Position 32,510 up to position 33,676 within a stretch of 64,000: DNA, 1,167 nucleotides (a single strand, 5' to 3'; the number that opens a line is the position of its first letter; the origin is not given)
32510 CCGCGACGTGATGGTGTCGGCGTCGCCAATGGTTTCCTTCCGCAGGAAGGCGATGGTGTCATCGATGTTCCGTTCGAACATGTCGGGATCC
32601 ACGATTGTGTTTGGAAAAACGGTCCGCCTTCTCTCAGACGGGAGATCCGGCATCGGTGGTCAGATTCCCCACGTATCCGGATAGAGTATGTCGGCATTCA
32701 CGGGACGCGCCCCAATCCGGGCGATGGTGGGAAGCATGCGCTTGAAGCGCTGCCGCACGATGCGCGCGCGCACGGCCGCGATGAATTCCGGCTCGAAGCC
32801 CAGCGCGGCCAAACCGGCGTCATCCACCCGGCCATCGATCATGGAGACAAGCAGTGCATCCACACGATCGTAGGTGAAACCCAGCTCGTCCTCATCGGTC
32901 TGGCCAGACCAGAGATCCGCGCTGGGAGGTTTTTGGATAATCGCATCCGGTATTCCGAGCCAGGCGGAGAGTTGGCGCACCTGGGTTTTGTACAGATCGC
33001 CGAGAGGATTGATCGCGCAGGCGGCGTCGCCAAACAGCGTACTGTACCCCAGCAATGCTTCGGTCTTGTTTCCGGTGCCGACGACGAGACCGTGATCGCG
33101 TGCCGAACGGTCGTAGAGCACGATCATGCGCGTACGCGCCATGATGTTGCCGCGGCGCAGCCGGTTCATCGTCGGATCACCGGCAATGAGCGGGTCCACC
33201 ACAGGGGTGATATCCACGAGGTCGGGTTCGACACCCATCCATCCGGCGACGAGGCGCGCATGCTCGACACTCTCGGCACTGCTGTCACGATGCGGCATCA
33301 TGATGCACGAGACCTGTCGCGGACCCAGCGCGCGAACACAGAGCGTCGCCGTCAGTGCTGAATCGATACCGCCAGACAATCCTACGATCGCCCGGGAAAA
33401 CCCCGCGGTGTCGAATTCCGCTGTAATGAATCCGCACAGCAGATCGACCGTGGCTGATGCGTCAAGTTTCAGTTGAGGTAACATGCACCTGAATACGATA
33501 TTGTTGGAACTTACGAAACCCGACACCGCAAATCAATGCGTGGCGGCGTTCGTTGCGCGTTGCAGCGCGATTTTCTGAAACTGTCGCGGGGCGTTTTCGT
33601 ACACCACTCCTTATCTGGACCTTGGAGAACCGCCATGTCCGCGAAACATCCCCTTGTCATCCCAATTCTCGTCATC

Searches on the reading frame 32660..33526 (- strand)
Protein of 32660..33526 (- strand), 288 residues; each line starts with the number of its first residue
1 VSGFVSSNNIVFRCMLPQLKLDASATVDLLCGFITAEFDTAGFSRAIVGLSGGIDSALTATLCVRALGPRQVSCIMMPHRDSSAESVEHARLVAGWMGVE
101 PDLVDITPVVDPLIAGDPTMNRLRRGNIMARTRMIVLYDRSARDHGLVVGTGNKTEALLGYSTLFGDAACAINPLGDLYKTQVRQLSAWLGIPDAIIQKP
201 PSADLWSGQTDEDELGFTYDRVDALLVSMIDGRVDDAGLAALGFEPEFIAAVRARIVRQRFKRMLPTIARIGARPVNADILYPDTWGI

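Call 24: search_protein_families(library=pfam, proteins=[window:32660-33526:-])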
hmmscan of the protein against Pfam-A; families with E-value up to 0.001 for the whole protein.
window:32660-33526:- (288 aa): 2 families
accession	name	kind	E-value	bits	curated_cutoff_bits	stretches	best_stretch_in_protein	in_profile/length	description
PF02540.23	NAD_synthase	-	4.3e-72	242.6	21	1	29-266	4-242/242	NAD synthase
PF03054.22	tRNA_Me_trans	-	6.4e-05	23.1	20.6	0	45-89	2-44/202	tRNA methyl transferase HUP domain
